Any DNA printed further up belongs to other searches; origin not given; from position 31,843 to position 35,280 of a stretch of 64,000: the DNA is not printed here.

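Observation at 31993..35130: Stand-alone nuclease-head + N6A-methyltransferase + Type-ISP-like TRD with no translocase, inserted between aroG and gor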

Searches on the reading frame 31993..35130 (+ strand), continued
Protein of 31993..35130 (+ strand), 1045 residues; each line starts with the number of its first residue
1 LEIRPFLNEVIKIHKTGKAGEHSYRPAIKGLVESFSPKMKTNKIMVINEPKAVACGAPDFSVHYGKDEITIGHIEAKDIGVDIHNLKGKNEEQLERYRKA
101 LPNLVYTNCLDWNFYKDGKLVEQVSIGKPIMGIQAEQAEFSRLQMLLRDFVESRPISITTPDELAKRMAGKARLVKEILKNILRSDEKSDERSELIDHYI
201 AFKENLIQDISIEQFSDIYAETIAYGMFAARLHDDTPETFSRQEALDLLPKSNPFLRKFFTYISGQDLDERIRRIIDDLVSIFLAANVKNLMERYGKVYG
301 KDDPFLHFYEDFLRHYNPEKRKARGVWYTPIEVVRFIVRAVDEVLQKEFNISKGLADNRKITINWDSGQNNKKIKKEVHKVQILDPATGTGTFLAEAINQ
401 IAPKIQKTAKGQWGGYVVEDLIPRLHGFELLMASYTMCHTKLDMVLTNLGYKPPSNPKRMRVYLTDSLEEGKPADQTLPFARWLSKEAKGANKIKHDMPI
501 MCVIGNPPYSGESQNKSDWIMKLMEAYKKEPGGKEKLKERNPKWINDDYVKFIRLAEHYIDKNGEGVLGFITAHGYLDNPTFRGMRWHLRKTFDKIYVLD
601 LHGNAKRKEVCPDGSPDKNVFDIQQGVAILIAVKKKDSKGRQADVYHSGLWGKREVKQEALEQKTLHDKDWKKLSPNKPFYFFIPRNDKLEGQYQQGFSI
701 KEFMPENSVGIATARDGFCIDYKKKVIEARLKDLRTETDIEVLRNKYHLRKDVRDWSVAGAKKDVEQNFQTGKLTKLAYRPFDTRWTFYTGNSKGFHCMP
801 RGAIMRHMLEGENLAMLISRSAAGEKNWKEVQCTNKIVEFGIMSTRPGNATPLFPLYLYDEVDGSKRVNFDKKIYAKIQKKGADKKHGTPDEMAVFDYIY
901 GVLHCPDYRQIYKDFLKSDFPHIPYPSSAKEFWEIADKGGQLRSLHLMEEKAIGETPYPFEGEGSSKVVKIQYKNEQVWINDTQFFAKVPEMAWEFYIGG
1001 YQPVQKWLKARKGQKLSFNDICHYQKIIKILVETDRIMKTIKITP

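Call 11: find_homologous_proteins(query=window:31993-35127:+, max_evalue=1e-10)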
Query window:31993-35127:+ (1045 aa): 8000 proteins with E <= 1e-10 among 8000 candidates; the best 120 are listed.
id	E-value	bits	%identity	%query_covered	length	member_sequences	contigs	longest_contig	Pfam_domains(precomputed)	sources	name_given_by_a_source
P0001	0.0e+0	2444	100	100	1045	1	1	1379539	PF18135.8,PF02384.23,PF07669.18,PF20473.5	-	-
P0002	0.0e+0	1435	60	99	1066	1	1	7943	PF18135.8,PF02384.23,PF07669.18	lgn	-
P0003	0.0e+0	1427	60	100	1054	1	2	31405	PF18135.8,PF02384.23,PF07669.18,PF20473.5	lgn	-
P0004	0.0e+0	1427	60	100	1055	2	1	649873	PF18135.8,PF02384.23,PF07669.18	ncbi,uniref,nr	ncbi:MAG: type ISP restriction/modification enzyme [Parvibaculum sp.]|uniref:type ISP restriction/mo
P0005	0.0e+0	1423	60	100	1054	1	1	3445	PF18135.8,PF02384.23,PF07669.18,PF20473.5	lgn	-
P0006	0.0e+0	1419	60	100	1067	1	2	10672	PF18135.8,PF02384.23,PF07669.18,PF20473.5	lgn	-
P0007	0.0e+0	1414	59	100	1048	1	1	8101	PF18135.8,PF02384.23,PF07669.18,PF20473.5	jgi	-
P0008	0.0e+0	1412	59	100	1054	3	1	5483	PF18135.8,PF02384.23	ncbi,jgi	-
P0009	0.0e+0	1408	58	99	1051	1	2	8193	PF18135.8,PF02384.23,PF07669.18,PF20473.5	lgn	-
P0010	0.0e+0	1408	59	100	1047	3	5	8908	PF18135.8,PF02384.23,PF07669.18,PF20473.5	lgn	-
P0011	0.0e+0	1407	58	100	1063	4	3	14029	PF18135.8,PF02384.23,PF07669.18,PF20473.5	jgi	-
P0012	0.0e+0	1407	59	100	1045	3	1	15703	PF18135.8,PF02384.23,PF07669.18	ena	-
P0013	0.0e+0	1407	58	100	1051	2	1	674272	PF18135.8,PF02384.23,PF07669.18,PF20473.5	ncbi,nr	ncbi:type ISP restriction/modification enzyme [Arenimonas maotaiensis]|nr:type ISP restriction/modif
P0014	0.0e+0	1406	60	100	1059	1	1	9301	PF18135.8,PF02384.23,PF07669.18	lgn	-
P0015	0.0e+0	1405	60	100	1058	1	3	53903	PF18135.8,PF02384.23,PF07669.18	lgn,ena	-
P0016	0.0e+0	1403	59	100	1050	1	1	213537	PF18135.8,PF02384.23,PF07669.18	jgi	jgi:type I restriction-modification system DNA methylase subunit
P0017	0.0e+0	1403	60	100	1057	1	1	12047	PF18135.8,PF02384.23,PF07669.18,PF20473.5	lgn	-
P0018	0.0e+0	1403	59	100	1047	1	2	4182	PF18135.8,PF02384.23,PF07669.18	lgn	-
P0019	0.0e+0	1400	58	100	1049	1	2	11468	PF18135.8,PF02384.23,PF07669.18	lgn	-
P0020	0.0e+0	1398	58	100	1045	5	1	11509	PF18135.8,PF02384.23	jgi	jgi:hypothetical protein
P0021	0.0e+0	1397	59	100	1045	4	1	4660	PF18135.8,PF02384.23,PF07669.18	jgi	jgi:hypothetical protein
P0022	0.0e+0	1395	59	100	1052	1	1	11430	PF18135.8,PF02384.23,PF07669.18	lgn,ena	-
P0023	0.0e+0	1395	59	100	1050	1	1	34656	PF18135.8,PF02384.23,PF07669.18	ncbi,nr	ncbi:MAG: N-6 DNA methylase [Rhodobacteraceae bacterium]|nr:N-6 DNA methylase [Paracoccaceae bacteri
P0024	0.0e+0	1394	62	93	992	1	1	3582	PF18135.8,PF02384.23,PF07669.18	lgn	-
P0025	0.0e+0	1394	57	99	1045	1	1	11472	PF18135.8,PF02384.23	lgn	-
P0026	0.0e+0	1393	59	100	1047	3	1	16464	PF18135.8,PF02384.23,PF07669.18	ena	-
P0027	0.0e+0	1391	59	99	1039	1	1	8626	PF18135.8,PF02384.23,PF07669.18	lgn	-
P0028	0.0e+0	1389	59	98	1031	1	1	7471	PF18135.8,PF02384.23,PF07669.18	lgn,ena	-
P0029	0.0e+0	1389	59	99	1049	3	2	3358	PF18135.8,PF02384.23,PF07669.18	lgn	-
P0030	0.0e+0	1388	58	100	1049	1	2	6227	PF18135.8,PF02384.23,PF07669.18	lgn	-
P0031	0.0e+0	1388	59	100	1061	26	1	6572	PF18135.8,PF02384.23,PF07669.18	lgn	-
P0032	0.0e+0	1387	58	100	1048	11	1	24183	PF18135.8,PF02384.23,PF07669.18,PF20473.5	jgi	-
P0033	0.0e+0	1387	59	100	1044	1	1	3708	PF18135.8,PF02384.23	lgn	-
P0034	0.0e+0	1386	58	100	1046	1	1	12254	PF18135.8,PF02384.23,PF07669.18,PF20473.5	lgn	-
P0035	0.0e+0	1384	59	99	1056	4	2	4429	PF18135.8,PF02384.23,PF07669.18,PF20473.5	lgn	-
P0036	0.0e+0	1384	59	100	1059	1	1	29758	PF18135.8,PF02384.23,PF07669.18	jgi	jgi:hypothetical protein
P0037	0.0e+0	1383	58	100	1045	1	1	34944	PF18135.8,PF02384.23,PF07669.18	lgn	-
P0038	0.0e+0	1382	58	100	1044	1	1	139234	PF18135.8,PF02384.23,PF07669.18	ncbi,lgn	-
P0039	0.0e+0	1382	59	99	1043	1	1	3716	PF18135.8,PF02384.23,PF07669.18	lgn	-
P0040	0.0e+0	1381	58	100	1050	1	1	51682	PF18135.8,PF02384.23,PF07669.18,PF20473.5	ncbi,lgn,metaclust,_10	metaclust:\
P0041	0.0e+0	1381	59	100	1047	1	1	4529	PF18135.8,PF02384.23,PF07669.18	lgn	-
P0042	0.0e+0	1380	58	100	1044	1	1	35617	PF18135.8,PF02384.23,PF07669.18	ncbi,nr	ncbi:DNA methyltransferase [Rhodobacteraceae bacterium R_SAG2]|nr:DNA methyltransferase [Rhodobacter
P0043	0.0e+0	1379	58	100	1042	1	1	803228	PF18135.8,PF02384.23,PF07669.18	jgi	jgi:predicted helicase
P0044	0.0e+0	1379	58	100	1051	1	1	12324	PF18135.8,PF02384.23,PF07669.18,PF20473.5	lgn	-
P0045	0.0e+0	1379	58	100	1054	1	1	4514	PF18135.8,PF02384.23,PF07669.18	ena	-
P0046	0.0e+0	1378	57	100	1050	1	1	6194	PF18135.8,PF02384.23,PF07669.18,PF20473.5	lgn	-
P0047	0.0e+0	1377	57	100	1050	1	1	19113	PF18135.8,PF02384.23,PF07669.18,PF20473.5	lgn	-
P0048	0.0e+0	1377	58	100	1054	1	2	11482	PF18135.8,PF02384.23,PF07669.18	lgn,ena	-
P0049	0.0e+0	1377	58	100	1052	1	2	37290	PF18135.8,PF02384.23,PF07669.18,PF20473.5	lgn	-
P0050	0.0e+0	1377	58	100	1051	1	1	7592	PF18135.8,PF02384.23,PF07669.18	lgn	-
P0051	0.0e+0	1376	58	99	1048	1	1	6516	PF18135.8,PF02384.23,PF07669.18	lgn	-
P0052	0.0e+0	1375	58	100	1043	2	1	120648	PF18135.8,PF02384.23,PF07669.18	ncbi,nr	ncbi:N-6 DNA methylase [Roseibaca sp. Y0-43]|nr:type ISP restriction/modification enzyme [Roseibaca 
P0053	0.0e+0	1375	59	99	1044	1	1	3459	PF18135.8,PF02384.23,PF07669.18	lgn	-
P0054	0.0e+0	1374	58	100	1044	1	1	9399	PF18135.8,PF02384.23,PF07669.18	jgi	jgi:type I restriction-modification system DNA methylase subunit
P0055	0.0e+0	1374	58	100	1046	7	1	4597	PF18135.8,PF02384.23,PF07669.18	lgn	-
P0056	0.0e+0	1374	58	100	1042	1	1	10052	PF18135.8,PF02384.23,PF07669.18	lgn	-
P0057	0.0e+0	1373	58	100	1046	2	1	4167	PF18135.8,PF02384.23,PF07669.18,PF20473.5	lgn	-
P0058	0.0e+0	1373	57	100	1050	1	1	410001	PF18135.8,PF02384.23,PF07669.18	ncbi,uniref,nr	ncbi:type ISP restriction/modification enzyme [Thiopseudomonas acetoxidans]|uniref:site-specific DNA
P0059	0.0e+0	1371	59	99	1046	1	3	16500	PF18135.8,PF02384.23,PF07669.18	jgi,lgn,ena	-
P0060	0.0e+0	1370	57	100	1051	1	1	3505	PF18135.8,PF02384.23,PF07669.18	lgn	-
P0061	0.0e+0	1369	58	100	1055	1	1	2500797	PF18135.8,PF02384.23,PF07669.18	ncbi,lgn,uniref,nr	ncbi:hypothetical protein ALP8811_00202 [Aliiroseovarius pelagivivens]|uniref:site-specific DNA-meth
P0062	0.0e+0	1369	58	100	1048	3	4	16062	PF18135.8,PF02384.23,PF07669.18,PF20473.5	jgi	jgi:predicted helicase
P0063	0.0e+0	1369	58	100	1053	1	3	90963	PF18135.8,PF02384.23,PF07669.18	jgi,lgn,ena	-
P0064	0.0e+0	1369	58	100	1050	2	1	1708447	PF18135.8,PF02384.23,PF07669.18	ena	-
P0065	0.0e+0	1369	57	100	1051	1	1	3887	PF18135.8,PF02384.23,PF07669.18,PF20473.5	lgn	-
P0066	0.0e+0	1368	57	99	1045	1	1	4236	PF18135.8,PF02384.23,PF07669.18,PF20473.5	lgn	-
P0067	0.0e+0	1368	58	100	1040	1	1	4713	PF18135.8,PF02384.23,PF07669.18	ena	-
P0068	0.0e+0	1366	58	99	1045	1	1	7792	PF18135.8,PF02384.23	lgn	-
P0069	0.0e+0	1366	58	100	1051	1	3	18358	PF18135.8,PF02384.23,PF07669.18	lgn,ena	-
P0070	0.0e+0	1366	58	100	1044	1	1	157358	PF18135.8,PF02384.23,PF07669.18,PF20473.5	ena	-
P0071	0.0e+0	1366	57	100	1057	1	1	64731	PF18135.8,PF02384.23,PF07669.18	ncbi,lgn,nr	ncbi:MAG: N-6 DNA methylase [Rhodobacter sp.]|nr:N-6 DNA methylase [Rhodobacter sp.]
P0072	0.0e+0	1366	58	100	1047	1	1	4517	PF18135.8,PF02384.23,PF07669.18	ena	-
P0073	0.0e+0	1364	57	100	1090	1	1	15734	PF18135.8,PF02384.23,PF07669.18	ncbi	-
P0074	0.0e+0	1364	58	100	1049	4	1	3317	PF18135.8,PF02384.23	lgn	-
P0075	0.0e+0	1363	58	100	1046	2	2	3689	PF18135.8,PF02384.23,PF07669.18,PF20473.5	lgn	-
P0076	0.0e+0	1363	58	100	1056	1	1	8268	PF18135.8,PF02384.23,PF07669.18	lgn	-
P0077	0.0e+0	1363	58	100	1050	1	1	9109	PF18135.8,PF02384.23,PF07669.18,PF20473.5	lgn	-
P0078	0.0e+0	1363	58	99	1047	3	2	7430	PF18135.8,PF02384.23,PF07669.18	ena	-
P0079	0.0e+0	1363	58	100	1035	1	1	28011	PF18135.8,PF02384.23,PF07669.18,PF20473.5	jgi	jgi:type I restriction-modification system DNA methylase subunit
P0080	0.0e+0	1361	57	100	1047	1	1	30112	PF18135.8,PF02384.23,PF07669.18,PF20473.5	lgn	-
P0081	0.0e+0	1361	58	99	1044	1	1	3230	PF18135.8,PF02384.23,PF07669.18,PF20473.5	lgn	-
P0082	0.0e+0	1361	58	99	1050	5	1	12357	PF18135.8,PF02384.23,PF07669.18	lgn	-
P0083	0.0e+0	1360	57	100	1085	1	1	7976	PF18135.8,PF02384.23,PF07669.18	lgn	-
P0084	0.0e+0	1360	57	99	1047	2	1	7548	PF18135.8,PF02384.23,PF07669.18,PF20473.5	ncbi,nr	ncbi:MAG: N-6 DNA methylase [Alcaligenaceae bacterium]|nr:N-6 DNA methylase [Alcaligenaceae bacteriu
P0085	0.0e+0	1360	57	100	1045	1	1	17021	PF18135.8,PF02384.23,PF07669.18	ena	-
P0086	0.0e+0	1360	58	99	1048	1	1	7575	PF18135.8,PF02384.23,PF07669.18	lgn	-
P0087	0.0e+0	1359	58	100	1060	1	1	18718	PF18135.8,PF02384.23,PF07669.18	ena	-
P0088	0.0e+0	1359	58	99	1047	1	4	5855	PF18135.8,PF02384.23,PF07669.18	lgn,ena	-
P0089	0.0e+0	1359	58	100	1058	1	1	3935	PF18135.8,PF02384.23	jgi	jgi:hypothetical protein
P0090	0.0e+0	1358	58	100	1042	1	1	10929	PF18135.8,PF02384.23,PF07669.18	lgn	-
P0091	0.0e+0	1358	57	100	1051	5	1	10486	PF18135.8,PF02384.23,PF07669.18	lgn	-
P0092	0.0e+0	1357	57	100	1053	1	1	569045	PF18135.8,PF02384.23,PF07669.18,PF20473.5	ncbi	ncbi:MAG: type ISP restriction/modification enzyme [Fluviibacter sp.]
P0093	0.0e+0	1357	57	100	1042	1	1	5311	PF18135.8,PF02384.23,PF07669.18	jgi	jgi:predicted helicase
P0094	0.0e+0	1356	58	100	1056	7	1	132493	PF18135.8,PF02384.23,PF07669.18,PF20473.5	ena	-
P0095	0.0e+0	1356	59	100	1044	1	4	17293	PF18135.8,PF02384.23,PF07669.18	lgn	-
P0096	0.0e+0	1356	58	99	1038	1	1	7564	PF18135.8,PF02384.23,PF07669.18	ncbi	ncbi:MAG: type ISP restriction/modification enzyme [Alphaproteobacteria bacterium]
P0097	0.0e+0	1355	57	100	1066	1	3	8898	PF18135.8,PF02384.23,PF07669.18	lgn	-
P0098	0.0e+0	1355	57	100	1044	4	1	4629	PF18135.8,PF02384.23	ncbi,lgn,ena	-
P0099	0.0e+0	1355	57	100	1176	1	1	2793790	PF18135.8,PF02384.23,PF07669.18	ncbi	ncbi:MAG: hypothetical protein QM698_12390 [Micropepsaceae bacterium]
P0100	0.0e+0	1355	57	99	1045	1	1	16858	PF18135.8,PF02384.23,PF07669.18,PF20473.5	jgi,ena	-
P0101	0.0e+0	1355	58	100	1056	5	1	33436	PF18135.8,PF02384.23,PF07669.18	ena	-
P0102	0.0e+0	1353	57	100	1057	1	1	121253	PF18135.8,PF02384.23,PF07669.18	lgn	-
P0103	0.0e+0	1353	56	100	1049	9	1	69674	PF18135.8,PF02384.23,PF07669.18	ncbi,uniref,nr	ncbi:type ISP restriction/modification enzyme [Pseudomonas fluorescens]|uniref:type ISP restriction/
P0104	0.0e+0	1352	58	100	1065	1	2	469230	PF18135.8,PF02384.23,PF07669.18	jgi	jgi:hypothetical protein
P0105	0.0e+0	1352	58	100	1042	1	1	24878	PF18135.8,PF02384.23,PF07669.18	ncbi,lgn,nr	ncbi:MAG: N-6 DNA methylase [Rhodobacteraceae bacterium]|nr:N-6 DNA methylase [Paracoccaceae bacteri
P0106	0.0e+0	1352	57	100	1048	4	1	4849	PF18135.8,PF02384.23,PF07669.18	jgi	-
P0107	0.0e+0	1351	57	100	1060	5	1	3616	PF18135.8,PF02384.23,PF07669.18,PF20473.5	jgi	-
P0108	0.0e+0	1351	57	100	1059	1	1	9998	PF18135.8,PF02384.23,PF07669.18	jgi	jgi:hypothetical protein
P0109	0.0e+0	1350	57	99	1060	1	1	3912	PF18135.8,PF02384.23,PF07669.18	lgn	-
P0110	0.0e+0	1350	57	99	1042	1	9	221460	PF18135.8,PF02384.23,PF07669.18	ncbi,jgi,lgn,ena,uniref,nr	ncbi:MAG: N-6 DNA methylase [Burkholderiales bacterium]|jgi:hypothetical protein|uniref:type ISP res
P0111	0.0e+0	1349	58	99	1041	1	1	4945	PF18135.8,PF02384.23,PF07669.18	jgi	jgi:hypothetical protein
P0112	0.0e+0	1349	58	100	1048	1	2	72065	PF18135.8,PF02384.23,PF07669.18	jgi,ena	-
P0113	0.0e+0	1349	58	100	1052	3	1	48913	PF18135.8,PF02384.23,PF07669.18,PF20473.5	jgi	jgi:hypothetical protein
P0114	0.0e+0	1349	57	99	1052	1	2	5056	PF18135.8,PF02384.23,PF07669.18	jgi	jgi:predicted helicase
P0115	0.0e+0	1347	57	100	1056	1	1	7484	PF18135.8,PF02384.23,PF07669.18,PF20473.5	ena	-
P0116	0.0e+0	1347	59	96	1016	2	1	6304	PF18135.8,PF02384.23,PF07669.18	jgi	-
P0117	0.0e+0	1346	58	100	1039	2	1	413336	PF18135.8,PF02384.23,PF07669.18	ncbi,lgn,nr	ncbi:MAG: DNA methyltransferase [Acetobacteraceae bacterium]|nr:DNA methyltransferase [Acetobacterac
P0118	0.0e+0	1345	57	100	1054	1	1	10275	PF18135.8,PF02384.23,PF07669.18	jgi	-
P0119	0.0e+0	1345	57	100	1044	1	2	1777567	PF18135.8,PF02384.23,PF07669.18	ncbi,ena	-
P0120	0.0e+0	1344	58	100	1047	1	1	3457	PF18135.8,PF02384.23,PF07669.18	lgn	-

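Call 17: find_encoding_contigs(protein=window:31993-35130:+, flank=3000, max_places=4)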
Protein window:31993-35130:+ (1045 aa): no gene with exactly this product is on record in the collection.

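Call 19: find_encoding_contigs(protein=P0001, flank=3000, max_places=4)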
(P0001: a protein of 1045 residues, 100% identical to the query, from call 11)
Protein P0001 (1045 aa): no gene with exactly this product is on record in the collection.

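Call 26: search_solved_structures(query=A1, max_evalue=1, show_alignments=0)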
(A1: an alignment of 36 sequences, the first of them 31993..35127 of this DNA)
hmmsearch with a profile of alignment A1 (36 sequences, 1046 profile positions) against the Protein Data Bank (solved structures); distinct sequences matched with E-value up to 1: 9.
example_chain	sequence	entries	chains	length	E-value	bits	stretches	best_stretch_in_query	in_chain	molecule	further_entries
4xqk_A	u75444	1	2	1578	2.1e-51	178.1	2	377-1008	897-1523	LlaBIII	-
7lo5_A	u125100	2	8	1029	3e-49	170.9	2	378-948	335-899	Site-specific DNA-methyltransferase (adenine-specific)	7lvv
5ffj_A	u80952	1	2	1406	4.1e-46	160.5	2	377-1010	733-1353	Endonuclease and methylase LlaGI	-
3khk_A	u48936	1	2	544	0.0015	19.6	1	236-332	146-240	Type I restriction-modification system methylation subunit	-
2l97_A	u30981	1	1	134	0.014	16.4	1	6-122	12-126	Putative serine protease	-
3ufb_A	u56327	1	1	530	0.054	14.5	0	380-406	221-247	Type I restriction-modification system methyltransferase subunit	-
5ybb_A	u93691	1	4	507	0.1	13.5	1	275-335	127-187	Type I restriction-modification system methyltransferase subunit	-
9pno_A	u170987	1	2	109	0.26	12.2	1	32-121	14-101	Trypsin-like serine protease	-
7vru_A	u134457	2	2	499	0.88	10.5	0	287-334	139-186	Site-specific DNA-methyltransferase (adenine-specific)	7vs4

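Call 33: find_encoding_contigs(protein=P0004, flank=6000, max_places=2)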
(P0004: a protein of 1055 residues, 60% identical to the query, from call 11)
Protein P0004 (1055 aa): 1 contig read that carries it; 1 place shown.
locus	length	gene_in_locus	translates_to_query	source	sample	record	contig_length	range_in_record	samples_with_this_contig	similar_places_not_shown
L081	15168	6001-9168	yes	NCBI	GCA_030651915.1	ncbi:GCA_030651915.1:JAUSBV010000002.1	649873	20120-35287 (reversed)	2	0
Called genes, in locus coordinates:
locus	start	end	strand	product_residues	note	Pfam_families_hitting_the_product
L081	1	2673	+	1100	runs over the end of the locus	PF00289:Biotin_carb_N, PF02786:CPSase_L_D2, PF02785:Biotin_carb_C, PF00364:Biotin_lipoyl, PF25973:BSH_CzcB (faint), PF01039:Carboxyl_trans, PF03255:ACCA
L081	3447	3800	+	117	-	PF04237:YjbR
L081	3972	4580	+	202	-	PF19570:DUF6088, PF13338:AbiEi_4 (weak)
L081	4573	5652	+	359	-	PF08843:AbiEii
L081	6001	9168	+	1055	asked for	PF02384:N6_Mtase (faint), PF07669:Eco57I (weak), PF18135:Type_ISP_C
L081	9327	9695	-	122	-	-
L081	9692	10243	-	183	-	PF13274:SocA_Panacea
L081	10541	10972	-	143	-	-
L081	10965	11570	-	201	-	PF18765:Polbeta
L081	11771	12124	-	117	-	PF04304:DUF454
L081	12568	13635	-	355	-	-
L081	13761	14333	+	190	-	PF00440:TetR_N (weak), PF13977:TetR_C_6 (weak)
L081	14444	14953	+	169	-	PF07310:PAS_5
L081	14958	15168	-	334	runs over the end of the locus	PF00005:ABC_tran, PF13304:AAA_21 (weak)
